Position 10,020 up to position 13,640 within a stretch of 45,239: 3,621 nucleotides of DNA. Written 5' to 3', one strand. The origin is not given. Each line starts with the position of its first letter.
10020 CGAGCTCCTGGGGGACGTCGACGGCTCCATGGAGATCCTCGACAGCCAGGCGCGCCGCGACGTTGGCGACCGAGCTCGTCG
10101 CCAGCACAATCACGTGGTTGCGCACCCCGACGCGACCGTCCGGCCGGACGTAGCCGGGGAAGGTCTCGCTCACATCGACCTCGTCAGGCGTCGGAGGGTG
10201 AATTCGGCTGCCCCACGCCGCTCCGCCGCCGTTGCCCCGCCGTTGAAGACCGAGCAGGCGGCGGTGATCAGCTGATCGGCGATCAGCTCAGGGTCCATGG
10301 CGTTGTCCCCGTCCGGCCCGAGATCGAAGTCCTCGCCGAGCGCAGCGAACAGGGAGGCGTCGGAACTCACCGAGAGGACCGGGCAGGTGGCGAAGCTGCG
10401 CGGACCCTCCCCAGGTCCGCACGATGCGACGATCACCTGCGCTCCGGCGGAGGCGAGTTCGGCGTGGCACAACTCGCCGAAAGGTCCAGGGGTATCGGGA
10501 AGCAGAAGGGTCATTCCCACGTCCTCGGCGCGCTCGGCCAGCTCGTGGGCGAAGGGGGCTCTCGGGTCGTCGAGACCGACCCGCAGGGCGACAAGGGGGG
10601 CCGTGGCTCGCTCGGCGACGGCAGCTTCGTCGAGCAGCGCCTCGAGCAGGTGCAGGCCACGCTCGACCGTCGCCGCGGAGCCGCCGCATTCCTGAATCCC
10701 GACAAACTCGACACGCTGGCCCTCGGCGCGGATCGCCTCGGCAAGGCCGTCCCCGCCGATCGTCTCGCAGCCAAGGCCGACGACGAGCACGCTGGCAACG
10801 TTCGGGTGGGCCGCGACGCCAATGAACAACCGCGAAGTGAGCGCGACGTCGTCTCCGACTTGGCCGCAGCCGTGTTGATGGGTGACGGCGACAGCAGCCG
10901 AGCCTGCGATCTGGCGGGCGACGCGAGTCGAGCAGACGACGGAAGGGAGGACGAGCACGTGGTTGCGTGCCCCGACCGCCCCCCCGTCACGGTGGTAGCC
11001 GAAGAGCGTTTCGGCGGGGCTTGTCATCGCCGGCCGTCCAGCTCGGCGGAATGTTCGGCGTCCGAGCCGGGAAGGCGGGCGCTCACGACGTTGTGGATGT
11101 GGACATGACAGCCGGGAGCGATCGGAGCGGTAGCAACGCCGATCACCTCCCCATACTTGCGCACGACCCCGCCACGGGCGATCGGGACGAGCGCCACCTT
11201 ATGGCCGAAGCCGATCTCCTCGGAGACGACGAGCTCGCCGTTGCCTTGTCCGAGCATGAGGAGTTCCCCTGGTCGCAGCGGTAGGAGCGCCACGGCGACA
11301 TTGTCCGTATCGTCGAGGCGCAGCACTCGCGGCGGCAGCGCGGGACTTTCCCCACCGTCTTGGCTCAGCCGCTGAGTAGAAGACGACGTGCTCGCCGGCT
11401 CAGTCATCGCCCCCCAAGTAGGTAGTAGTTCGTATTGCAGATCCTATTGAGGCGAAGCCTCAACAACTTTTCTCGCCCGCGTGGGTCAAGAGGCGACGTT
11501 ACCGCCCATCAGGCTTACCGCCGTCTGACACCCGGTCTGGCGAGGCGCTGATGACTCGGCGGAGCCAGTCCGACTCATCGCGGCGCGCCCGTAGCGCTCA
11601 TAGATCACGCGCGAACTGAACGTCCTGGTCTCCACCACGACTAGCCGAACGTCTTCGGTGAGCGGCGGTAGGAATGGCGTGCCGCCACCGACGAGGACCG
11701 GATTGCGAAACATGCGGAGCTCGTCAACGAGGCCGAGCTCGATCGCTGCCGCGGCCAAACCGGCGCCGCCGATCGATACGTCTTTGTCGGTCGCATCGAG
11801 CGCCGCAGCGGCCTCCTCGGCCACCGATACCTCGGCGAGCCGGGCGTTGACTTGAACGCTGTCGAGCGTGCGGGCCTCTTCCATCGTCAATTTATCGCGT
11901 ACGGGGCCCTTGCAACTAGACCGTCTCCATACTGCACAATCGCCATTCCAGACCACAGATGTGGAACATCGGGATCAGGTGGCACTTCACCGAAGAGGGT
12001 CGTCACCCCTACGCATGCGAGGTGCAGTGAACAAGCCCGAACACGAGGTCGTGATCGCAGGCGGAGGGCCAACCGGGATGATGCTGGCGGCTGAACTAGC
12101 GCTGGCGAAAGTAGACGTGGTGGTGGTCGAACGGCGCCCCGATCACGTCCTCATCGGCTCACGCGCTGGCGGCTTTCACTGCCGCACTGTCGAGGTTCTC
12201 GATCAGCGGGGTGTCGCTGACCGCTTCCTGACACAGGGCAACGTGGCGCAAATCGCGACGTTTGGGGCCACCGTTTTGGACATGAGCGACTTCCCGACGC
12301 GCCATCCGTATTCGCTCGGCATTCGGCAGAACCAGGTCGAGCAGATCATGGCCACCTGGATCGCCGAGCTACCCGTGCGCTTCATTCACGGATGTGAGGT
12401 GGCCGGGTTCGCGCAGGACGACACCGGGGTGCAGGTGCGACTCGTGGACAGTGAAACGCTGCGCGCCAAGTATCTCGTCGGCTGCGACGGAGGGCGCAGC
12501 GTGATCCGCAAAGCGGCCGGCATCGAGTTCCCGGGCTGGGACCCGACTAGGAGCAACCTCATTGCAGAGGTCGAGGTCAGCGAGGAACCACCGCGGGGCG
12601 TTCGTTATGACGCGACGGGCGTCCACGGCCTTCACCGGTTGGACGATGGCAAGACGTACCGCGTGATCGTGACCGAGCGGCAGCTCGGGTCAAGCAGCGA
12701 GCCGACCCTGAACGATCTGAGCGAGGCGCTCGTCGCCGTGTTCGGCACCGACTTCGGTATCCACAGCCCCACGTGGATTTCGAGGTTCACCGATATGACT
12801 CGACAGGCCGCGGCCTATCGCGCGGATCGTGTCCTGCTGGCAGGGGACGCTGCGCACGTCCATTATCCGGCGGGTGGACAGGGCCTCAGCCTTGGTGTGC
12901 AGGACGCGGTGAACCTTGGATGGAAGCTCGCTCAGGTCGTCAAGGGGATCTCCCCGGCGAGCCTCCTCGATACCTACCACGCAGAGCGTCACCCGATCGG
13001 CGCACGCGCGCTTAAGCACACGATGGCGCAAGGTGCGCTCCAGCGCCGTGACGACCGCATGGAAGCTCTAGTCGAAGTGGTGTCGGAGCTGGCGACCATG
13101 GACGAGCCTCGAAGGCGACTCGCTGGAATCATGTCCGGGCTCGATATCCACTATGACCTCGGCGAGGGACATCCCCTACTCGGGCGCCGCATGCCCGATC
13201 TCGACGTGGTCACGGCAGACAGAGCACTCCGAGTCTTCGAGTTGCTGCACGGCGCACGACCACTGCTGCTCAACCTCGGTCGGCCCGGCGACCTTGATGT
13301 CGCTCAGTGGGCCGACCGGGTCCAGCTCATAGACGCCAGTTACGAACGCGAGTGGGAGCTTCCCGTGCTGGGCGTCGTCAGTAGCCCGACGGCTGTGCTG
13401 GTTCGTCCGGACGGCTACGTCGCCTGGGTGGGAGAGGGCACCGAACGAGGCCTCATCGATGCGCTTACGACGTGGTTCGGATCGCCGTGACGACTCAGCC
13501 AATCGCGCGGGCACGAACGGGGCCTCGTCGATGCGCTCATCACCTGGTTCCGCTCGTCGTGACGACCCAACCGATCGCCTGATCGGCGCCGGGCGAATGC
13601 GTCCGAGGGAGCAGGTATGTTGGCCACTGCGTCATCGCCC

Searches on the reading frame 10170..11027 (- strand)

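Call 53: search_protein_families(library=pfam, proteins=[window:10170-11027:-], max_evalue=0.0001)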
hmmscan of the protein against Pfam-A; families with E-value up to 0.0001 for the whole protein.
window:10170-11027:- (285 aa): 2 families
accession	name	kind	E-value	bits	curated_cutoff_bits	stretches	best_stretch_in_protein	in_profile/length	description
PF04295.18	GD_AH_second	-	4.2e-38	130.9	27.3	1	10-135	1-135/136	D-galactarate dehydratase/Altronate hydrolase, second domain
PF20629.2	GD_AH_C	-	4.7e-07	29.8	26.8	1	163-280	123-238/242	D-galactarate/Altronate dehydratase, C-terminal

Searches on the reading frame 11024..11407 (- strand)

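Call 53: search_protein_families(library=pfam, proteins=[window:11024-11407:-], max_evalue=0.0001)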
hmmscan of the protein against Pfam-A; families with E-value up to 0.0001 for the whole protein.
window:11024-11407:- (127 aa): 1 family
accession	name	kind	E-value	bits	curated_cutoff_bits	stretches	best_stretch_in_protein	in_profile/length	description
PF08666.17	SAF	-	6.8e-11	43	21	1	35-108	1-63/63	SAF domain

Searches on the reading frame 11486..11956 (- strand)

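Call 54: search_protein_families(library=pfam, proteins=[window:11486-11956:-], max_evalue=0.0001)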
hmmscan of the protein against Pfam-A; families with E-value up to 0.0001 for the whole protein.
window:11486-11956:- (156 aa): 1 family
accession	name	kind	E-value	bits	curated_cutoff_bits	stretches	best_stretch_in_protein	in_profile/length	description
PF01872.23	RibD_C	-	3.4e-07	30.7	24.1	1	63-118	139-196/197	RibD C-terminal domain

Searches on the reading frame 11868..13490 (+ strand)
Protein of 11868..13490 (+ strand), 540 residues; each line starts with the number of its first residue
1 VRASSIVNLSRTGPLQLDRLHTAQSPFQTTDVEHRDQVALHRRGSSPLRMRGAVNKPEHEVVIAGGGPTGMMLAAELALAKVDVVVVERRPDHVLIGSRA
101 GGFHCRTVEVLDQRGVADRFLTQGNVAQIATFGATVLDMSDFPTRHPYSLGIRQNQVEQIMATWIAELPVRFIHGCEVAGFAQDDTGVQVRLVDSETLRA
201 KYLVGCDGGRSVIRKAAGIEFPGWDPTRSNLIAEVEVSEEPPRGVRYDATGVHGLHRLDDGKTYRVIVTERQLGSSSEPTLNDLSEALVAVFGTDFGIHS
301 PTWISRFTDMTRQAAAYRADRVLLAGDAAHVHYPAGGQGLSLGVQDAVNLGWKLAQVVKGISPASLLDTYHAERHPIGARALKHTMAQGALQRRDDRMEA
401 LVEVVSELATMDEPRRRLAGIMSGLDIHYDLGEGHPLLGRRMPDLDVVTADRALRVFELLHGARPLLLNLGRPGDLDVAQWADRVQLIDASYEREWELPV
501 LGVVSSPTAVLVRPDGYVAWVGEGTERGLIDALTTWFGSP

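Call 53: search_protein_families(library=pfam, proteins=[window:11868-13490:+], max_evalue=0.0001)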
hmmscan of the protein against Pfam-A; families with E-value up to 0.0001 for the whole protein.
window:11868-13490:+ (540 aa): 6 families
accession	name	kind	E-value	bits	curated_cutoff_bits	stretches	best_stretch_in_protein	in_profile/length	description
PF01494.25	FAD_binding_3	-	2.6e-80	270.7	22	1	59-383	2-347/349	FAD binding domain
PF21274.3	Rng_hyd_C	-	4.3e-27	94.9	27.5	1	435-540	1-107/107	Aromatic-ring hydroxylase, C-terminal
PF07992.20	Pyr_redox_2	-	1.8e-07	31.3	26.1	0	57-93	142-177/291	Pyridine nucleotide-disulphide oxidoreductase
PF03486.20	HI0933_like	-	4.3e-06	26.8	50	0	60-91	2-33/244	HI0933-like protein Rossmann domain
PF01266.30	DAO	-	5.9e-06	26.5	27.9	0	61-91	2-32/353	FAD dependent oxidoreductase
PF00070.33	Pyr_redox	-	5.3e-05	24.1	22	0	61-91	2-32/82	Pyridine nucleotide-disulphide oxidoreductase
